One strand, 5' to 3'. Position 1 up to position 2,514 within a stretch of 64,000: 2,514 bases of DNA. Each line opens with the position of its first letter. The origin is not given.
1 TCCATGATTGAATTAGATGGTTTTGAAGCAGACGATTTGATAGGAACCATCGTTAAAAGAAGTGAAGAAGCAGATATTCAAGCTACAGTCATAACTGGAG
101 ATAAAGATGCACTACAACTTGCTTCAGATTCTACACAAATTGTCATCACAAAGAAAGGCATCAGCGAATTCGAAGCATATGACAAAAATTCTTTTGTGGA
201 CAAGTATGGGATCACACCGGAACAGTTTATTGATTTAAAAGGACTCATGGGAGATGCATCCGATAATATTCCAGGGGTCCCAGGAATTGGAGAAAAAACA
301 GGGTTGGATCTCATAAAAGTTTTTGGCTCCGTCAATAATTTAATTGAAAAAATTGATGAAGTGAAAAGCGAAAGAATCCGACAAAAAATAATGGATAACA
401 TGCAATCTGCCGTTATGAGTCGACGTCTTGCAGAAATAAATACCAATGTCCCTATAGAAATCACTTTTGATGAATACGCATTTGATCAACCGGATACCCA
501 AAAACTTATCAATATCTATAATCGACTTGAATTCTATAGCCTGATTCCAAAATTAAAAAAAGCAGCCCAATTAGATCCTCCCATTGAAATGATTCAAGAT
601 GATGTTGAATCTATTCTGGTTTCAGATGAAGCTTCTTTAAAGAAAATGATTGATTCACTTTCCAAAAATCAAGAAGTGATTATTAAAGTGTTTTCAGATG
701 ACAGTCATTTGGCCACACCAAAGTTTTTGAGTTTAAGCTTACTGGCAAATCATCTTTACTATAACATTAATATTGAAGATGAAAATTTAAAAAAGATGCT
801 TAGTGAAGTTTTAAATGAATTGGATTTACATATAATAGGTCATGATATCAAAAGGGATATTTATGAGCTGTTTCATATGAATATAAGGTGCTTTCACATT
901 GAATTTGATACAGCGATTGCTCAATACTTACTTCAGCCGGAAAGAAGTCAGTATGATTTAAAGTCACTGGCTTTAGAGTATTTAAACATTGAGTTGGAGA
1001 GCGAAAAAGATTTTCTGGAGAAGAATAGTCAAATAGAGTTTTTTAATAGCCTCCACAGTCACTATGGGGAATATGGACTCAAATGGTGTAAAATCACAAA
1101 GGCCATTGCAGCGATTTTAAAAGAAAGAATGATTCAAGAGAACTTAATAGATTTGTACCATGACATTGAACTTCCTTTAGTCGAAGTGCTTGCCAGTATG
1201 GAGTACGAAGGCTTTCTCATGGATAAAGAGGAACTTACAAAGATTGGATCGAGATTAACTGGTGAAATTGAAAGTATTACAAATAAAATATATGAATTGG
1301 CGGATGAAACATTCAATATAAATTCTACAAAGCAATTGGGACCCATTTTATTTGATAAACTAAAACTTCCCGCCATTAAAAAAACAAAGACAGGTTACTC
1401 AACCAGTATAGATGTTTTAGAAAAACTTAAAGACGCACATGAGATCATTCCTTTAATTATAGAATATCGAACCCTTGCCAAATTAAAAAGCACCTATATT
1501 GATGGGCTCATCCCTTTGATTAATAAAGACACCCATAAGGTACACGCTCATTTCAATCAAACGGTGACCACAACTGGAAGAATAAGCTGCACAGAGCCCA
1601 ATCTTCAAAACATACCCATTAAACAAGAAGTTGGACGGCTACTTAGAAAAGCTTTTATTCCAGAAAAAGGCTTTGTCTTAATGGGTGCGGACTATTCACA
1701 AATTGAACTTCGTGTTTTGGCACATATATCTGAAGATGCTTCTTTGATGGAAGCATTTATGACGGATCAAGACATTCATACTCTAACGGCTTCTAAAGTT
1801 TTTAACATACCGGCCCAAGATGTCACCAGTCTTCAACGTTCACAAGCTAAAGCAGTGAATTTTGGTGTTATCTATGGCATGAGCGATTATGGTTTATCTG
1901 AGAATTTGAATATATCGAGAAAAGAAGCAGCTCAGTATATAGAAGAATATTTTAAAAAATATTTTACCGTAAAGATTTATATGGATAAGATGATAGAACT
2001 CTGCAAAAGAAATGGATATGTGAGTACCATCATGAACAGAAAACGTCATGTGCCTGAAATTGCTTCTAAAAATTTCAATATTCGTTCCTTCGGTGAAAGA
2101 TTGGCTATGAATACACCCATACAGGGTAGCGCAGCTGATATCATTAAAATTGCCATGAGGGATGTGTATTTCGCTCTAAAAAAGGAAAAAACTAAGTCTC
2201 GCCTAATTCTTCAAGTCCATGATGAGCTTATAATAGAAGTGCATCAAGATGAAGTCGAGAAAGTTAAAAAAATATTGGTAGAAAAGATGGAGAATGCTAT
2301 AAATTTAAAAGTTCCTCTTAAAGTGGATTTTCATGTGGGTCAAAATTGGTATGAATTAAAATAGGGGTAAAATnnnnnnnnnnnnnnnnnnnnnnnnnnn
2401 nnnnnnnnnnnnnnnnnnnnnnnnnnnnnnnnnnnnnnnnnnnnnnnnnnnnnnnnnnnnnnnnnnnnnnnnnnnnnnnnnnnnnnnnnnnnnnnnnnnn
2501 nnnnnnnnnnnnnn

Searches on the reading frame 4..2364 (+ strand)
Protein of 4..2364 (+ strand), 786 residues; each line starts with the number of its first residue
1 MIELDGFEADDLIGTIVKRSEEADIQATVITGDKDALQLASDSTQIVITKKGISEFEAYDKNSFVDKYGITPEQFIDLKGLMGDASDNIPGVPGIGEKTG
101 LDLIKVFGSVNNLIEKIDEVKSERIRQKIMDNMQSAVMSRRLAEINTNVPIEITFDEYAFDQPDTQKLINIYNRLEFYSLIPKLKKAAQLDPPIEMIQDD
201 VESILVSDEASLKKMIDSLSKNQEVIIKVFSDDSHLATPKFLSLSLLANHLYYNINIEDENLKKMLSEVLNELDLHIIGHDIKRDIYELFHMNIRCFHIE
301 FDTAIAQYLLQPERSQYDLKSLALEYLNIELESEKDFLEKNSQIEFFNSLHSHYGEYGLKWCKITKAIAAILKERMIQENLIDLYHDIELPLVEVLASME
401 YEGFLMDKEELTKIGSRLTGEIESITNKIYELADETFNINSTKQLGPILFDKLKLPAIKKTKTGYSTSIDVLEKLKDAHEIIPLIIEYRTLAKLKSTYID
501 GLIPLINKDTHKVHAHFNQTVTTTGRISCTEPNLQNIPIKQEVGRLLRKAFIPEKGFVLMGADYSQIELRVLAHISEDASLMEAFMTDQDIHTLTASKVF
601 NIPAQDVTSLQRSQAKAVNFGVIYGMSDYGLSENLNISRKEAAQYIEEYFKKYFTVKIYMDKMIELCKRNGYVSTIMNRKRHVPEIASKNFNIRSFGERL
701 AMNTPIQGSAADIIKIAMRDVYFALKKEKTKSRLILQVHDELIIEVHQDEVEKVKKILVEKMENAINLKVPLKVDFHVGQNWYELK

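Call 67: search_protein_families(library=pfam, max_evalue=0.00001, proteins=[window:4-2364:+])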
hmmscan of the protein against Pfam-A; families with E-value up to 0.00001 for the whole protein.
window:4-2364:+ (786 aa): 5 families
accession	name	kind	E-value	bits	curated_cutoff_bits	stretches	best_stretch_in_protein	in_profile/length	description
PF00476.26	DNA_pol_A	-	3.2e-164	546.9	34.3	1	409-784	2-381/381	DNA polymerase family A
PF01367.25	5_3_exonuc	-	2.5e-33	114.9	40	1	70-165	1-96/97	5'-3' exonuclease, C-terminal SAM fold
PF02739.22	5_3_exonuc_N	-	5.9e-15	55.8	34.3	1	2-69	100-164/164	5'-3' exonuclease, N-terminal resolvase-like domain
PF22619.2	DNA_polI_exo1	-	2.9e-09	37.3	27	1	227-337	3-111/140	DNA polymerase I, ribonuclease H-like domain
PF01612.26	DNA_pol_A_exo1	-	7.4e-08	32.8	23.6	1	254-335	57-136/173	3'-5' exonuclease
